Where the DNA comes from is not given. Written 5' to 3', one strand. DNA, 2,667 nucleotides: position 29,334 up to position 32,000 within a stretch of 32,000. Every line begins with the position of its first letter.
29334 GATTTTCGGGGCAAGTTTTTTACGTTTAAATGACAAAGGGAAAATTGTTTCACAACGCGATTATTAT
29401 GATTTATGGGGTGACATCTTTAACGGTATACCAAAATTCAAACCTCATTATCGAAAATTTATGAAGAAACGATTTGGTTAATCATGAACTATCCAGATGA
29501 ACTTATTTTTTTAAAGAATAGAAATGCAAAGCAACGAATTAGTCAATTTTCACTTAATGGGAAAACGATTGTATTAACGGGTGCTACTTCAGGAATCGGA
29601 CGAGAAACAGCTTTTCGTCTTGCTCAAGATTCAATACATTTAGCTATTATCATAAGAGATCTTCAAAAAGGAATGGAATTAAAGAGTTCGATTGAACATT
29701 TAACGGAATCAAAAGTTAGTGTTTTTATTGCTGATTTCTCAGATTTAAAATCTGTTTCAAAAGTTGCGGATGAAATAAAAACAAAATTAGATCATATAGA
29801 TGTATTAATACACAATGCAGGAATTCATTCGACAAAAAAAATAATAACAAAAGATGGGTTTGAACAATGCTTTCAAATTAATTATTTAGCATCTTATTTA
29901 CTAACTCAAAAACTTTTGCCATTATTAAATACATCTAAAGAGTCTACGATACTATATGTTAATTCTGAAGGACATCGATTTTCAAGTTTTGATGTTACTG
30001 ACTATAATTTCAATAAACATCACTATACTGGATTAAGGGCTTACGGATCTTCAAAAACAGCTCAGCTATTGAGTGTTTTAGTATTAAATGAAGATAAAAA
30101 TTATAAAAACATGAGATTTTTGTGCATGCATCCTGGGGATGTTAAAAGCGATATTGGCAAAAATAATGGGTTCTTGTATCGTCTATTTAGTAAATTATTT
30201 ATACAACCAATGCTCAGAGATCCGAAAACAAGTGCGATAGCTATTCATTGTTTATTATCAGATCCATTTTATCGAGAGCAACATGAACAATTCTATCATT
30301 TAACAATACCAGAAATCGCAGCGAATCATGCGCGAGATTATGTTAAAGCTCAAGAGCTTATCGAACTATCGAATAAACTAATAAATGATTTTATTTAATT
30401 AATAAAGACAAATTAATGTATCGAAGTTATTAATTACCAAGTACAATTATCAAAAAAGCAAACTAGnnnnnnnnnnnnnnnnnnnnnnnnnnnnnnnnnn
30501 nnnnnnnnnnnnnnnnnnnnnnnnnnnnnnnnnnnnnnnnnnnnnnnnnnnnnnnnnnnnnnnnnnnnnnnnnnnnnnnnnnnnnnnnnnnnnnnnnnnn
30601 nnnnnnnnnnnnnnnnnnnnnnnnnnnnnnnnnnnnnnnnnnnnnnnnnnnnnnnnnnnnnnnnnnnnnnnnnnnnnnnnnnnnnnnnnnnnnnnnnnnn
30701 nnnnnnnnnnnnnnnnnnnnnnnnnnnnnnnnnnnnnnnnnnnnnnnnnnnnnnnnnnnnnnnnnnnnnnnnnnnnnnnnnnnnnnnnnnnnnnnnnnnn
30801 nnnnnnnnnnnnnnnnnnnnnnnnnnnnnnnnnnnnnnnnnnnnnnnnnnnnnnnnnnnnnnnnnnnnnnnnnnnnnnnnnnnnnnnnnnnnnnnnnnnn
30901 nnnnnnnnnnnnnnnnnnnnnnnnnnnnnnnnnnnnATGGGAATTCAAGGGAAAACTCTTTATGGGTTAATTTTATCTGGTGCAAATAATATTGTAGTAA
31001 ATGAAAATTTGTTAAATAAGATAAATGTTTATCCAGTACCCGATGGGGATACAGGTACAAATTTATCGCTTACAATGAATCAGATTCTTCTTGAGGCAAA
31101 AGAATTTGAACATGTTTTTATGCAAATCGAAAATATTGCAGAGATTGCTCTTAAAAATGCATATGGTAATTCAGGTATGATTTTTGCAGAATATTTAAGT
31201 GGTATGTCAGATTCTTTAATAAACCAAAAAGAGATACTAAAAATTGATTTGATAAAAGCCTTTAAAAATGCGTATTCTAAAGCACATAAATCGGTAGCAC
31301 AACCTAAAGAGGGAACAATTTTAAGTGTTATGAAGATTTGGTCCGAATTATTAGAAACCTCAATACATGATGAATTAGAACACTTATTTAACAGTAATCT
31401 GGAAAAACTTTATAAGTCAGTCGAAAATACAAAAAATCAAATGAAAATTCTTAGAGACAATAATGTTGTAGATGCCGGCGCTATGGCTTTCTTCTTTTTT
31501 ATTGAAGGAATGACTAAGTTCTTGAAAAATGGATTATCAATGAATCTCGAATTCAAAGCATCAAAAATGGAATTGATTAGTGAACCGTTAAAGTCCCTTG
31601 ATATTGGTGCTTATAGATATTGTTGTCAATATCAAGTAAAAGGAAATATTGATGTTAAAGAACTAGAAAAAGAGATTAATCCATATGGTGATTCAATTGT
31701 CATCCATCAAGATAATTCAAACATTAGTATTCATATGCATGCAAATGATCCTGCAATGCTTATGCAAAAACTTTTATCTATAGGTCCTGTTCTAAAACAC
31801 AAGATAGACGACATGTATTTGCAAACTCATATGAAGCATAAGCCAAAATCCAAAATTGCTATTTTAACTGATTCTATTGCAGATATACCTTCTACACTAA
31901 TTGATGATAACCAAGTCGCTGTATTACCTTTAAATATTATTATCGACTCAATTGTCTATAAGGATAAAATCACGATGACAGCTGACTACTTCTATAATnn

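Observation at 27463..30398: Tightly coupled CrtI-like flavoenzyme / NTF2-fold / SDR operon of unknown substrate: candidate lipid, fatty-acid or steroid tailoring module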

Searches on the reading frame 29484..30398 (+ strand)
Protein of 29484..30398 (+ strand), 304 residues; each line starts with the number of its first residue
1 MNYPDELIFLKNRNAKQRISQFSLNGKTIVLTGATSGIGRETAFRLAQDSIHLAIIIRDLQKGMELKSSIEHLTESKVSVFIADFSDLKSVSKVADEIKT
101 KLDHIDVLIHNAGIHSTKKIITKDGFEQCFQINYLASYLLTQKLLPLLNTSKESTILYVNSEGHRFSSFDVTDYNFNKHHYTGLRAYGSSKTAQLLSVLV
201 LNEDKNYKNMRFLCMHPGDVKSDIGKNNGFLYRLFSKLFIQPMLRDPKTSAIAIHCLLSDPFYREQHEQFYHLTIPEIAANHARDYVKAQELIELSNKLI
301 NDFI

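Call 3: search_protein_families(library=pfam, proteins=[window:29484-30398:+], max_evalue=0.01)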
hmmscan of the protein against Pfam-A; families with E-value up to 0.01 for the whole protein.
window:29484-30398:+ (304 aa): 4 families
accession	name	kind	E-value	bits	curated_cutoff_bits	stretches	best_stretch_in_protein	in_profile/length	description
PF00106.31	adh_short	-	1.1e-30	107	26.6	1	27-227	1-189/195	short chain dehydrogenase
PF13561.12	adh_short_C2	-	5.9e-17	62.5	27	1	33-184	1-153/236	Enoyl-(Acyl carrier protein) reductase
PF08659.16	KR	-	2.7e-08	34.4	22.6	1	28-130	2-109/180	KR domain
PF05368.20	NmrA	-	0.0074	16.3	27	0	27-111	3-76/298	NmrA-like family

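Call 4: search_protein_families(library=ncbifam, proteins=[window:29484-30398:+], max_evalue=0.01)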
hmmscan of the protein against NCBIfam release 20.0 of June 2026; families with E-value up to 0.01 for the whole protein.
window:29484-30398:+ (304 aa): 221 families (the best 25 are shown)
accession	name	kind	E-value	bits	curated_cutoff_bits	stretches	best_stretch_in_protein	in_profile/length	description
NF004846.0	PRK06197.1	subfamily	1.9e-42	145.5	268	1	25-253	15-246/306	oxidoreductase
NF004845.0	PRK06196.1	subfamily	4e-40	138.1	414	1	12-223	15-220/320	oxidoreductase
NF004513.0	PRK05854.1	subfamily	3.9e-29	101.6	282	1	18-202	7-191/314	SDR family oxidoreductase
NF005806.0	PRK07666.1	equivalog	1.2e-25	90.2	286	1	23-229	4-198/239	3-ketoacyl-ACP reductase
NF006509.0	PRK08945.1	equivalog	4e-24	85.1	269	1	21-222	8-201/248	YciK family oxidoreductase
NF005672.0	PRK07454.1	equivalog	4.4e-24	85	234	1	27-224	7-192/241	SDR family oxidoreductase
NF004825.0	PRK06181.1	equivalog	5.4e-24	84.9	215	1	23-183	3-164/268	SDR family oxidoreductase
NF005539.0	PRK07201.1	equivalog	2.2e-23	82.9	549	1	13-163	357-510/657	SDR family oxidoreductase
NF004203.0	PRK05653.2-4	subfamily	3.5e-23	82.3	313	1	23-227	3-197/260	3-oxoacyl-ACP reductase FabG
NF006693.0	PRK09242.1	equivalog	1.2e-21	77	328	1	20-162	4-149/258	SDR family oxidoreductase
NF005559.1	PRK07231.1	subfamily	7.9e-21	74.7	215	1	24-178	2-157/249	glucose 1-dehydrogenase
NF006073.0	PRK08219.1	equivalog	6.5e-20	71.8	218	1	27-224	4-178/227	SDR family oxidoreductase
NF009093.0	PRK12429.1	subfamily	1.4e-19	70.5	258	1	24-186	3-166/259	3-hydroxybutyrate dehydrogenase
NF005372.1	PRK06914.1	subfamily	1.9e-19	70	320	1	27-182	3-160/279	SDR family oxidoreductase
TIGR01963.1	PHB_DH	subfamily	2.1e-19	69.8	307.05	1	27-189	2-165/255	3-hydroxybutyrate dehydrogenase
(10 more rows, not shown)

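Call 16: search_solved_structures(query=window:29484-30398:+, max_evalue=1e-10)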
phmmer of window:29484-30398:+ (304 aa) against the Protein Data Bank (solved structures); distinct sequences matched with E-value up to 1e-10: 22.
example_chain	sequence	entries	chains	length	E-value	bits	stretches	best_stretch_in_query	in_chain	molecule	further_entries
3rd5_A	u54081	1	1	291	1.1e-19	74.4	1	26-222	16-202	MYPAA.01249.C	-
5o98_A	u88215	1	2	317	7.7e-15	58.4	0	25-116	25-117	Alcohol dehydrogenase 1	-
1yb1_A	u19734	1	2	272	1.3e-13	54.4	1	22-166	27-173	17-beta-hydroxysteroid dehydrogenase type XI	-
3f5s_A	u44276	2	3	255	1.4e-12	51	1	20-196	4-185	dehydrogenase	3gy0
3e9q_A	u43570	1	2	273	1.8e-12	50.6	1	20-196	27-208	Short-chain dehydrogenase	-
3f1k_A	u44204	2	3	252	1.9e-12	50.6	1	21-198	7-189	Uncharacterized oxidoreductase yciK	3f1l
3f5q_A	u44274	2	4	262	1.9e-12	50.6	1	21-198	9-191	dehydrogenase | Hypothetical oxidoreductase yciK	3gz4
4iuy_A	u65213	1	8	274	6e-12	48.9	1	20-178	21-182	Short chain dehydrogenase/reductase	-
5lcx_A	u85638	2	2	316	6.9e-12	48.7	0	30-135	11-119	(-)-isopiperitenone reductase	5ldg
5l4s_A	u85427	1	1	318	7.1e-12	48.7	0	30-135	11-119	(-)-isopiperitenone reductase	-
7xwh_A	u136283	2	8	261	1.1e-11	48.1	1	27-254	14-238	Short-chain dehydrogenase/reductase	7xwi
8cxa_A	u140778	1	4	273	1.1e-11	48.1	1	23-161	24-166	3-oxoacyl-[acyl-carrier-protein] reductase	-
5l51_A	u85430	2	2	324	1.5e-11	47.6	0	27-117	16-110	(-)-menthone:(+)-neomenthol reductase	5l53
7xwm_A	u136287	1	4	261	2e-11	47.2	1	27-254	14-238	Short-chain dehydrogenase/reductase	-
7xwn_A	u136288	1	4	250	2e-11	47.2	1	28-254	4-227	Short-chain dehydrogenase/reductase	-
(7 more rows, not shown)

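Call 73: find_homologous_proteins(query=window:29484-30398:+, max_evalue=1e-10)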
Query window:29484-30398:+ (304 aa): 2107 proteins with E <= 1e-10 among 3304 candidates; the best 120 are listed.
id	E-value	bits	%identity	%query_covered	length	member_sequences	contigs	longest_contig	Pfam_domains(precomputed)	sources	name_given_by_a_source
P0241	3.4e-197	672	100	100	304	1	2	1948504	PF08659.17,PF13561.13,PF00106.32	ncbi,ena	-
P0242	3.1e-127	442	67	100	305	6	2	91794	PF08659.17,PF13561.13,PF00106.32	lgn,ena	-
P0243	9.9e-114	398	61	100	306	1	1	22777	PF08659.17,PF13561.13,PF00106.32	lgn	-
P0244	3.6e-103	363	55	100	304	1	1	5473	PF08659.17,PF13561.13,PF00106.32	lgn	-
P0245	1.2e-98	348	55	99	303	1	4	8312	PF08659.17,PF13561.13,PF00106.32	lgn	-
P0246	3.4e-88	314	51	99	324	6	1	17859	PF08659.17,PF13561.13,PF00106.32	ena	-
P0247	1.2e-86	309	48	99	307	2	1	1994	PF08659.17,PF13561.13,PF00106.32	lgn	-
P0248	8.6e-85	303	51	98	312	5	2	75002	PF08659.17,PF13561.13,PF00106.32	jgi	-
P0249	1.2e-83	299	51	98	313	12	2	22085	PF08659.17,PF13561.13,PF00106.32,PF01370.28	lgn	-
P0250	1.4e-83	299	50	98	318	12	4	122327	PF08659.17,PF13561.13,PF00106.32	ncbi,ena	-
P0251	3.8e-83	297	49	98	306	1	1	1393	PF08659.17,PF13561.13,PF00106.32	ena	-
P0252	5.2e-83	297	49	98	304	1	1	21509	PF08659.17,PF13561.13,PF00106.32,PF01370.28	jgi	-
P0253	5.3e-83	297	49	98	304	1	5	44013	PF08659.17,PF13561.13,PF00106.32,PF01370.28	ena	-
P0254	8.1e-83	296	49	98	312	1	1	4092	PF08659.17,PF13561.13,PF00106.32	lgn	-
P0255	1.4e-82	296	49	98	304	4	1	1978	PF08659.17,PF13561.13,PF00106.32,PF01370.28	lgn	-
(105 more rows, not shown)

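Call 74: find_encoding_contigs(protein=P0242, flank=10000, max_places=2)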
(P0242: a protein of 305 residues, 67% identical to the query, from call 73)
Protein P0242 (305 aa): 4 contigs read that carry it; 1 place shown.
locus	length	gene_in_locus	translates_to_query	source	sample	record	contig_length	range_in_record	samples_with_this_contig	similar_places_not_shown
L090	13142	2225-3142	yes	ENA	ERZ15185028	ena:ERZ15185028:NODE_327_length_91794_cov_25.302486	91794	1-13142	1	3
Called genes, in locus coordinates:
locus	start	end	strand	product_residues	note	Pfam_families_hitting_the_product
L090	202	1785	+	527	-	PF01266:DAO (weak), PF01593:Amino_oxidase, PF03486:HI0933_like (faint), PF07992:Pyr_redox_2 (faint), PF12831:FAD_oxidored (weak), PF13450:NAD_binding_8, PF13738:Pyr_redox_3 (faint)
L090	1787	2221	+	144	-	PF12680:SnoaL_2, PF10184:DUF2358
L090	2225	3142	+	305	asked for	PF00106:adh_short, PF08659:KR (weak), PF13561:adh_short_C2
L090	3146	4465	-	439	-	PF00875:DNA_photolyase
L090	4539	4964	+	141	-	PF01047:MarR, PF12802:MarR_2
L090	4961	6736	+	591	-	PF02734:Dak2, PF21645:FakA-like_M, PF02645:DegV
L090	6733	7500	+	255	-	PF06966:DUF1295, PF02544:Steroid_dh, PF04191:PEMT (weak)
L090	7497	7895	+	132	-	PF09945:DUF2177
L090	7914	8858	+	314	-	PF04463:2-thiour_desulf, PF08349:DUF1722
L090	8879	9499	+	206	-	PF02310:B12-binding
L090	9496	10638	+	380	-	PF12704:MacB_PCD, PF02687:FtsX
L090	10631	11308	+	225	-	PF02463:SMC_N (weak), PF00005:ABC_tran, PF13304:AAA_21 (faint)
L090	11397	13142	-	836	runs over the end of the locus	PF02867:Ribonuc_red_lgC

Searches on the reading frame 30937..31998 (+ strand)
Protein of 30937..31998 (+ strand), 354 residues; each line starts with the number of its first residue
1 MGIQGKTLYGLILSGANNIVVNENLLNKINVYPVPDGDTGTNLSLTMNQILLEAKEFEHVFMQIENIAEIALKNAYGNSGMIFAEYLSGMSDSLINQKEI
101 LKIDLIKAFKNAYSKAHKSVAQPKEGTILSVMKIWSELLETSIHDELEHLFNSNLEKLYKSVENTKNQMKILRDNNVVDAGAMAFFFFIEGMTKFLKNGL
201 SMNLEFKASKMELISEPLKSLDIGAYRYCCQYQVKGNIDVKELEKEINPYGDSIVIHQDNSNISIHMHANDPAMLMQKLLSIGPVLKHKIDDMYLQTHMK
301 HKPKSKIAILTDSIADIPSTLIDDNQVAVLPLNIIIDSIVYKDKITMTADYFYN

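Call 40: search_protein_families(library=pfam, proteins=[window:30937-31998:+], max_evalue=0.00001)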
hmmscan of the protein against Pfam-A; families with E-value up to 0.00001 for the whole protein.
window:30937-31998:+ (354 aa): 3 families
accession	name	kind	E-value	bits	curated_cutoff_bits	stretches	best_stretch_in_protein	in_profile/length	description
PF02734.22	Dak2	-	2.6e-30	106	27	1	33-193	1-173/174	DAK2 domain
PF21645.3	FakA-like_M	-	5.3e-18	65.1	24.9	1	226-298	2-78/80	Fatty acid kinase subunit A-like, middle domain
PF02645.21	DegV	-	4.5e-09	36.5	27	1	306-354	1-49/280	Uncharacterised protein, DegV family COG1307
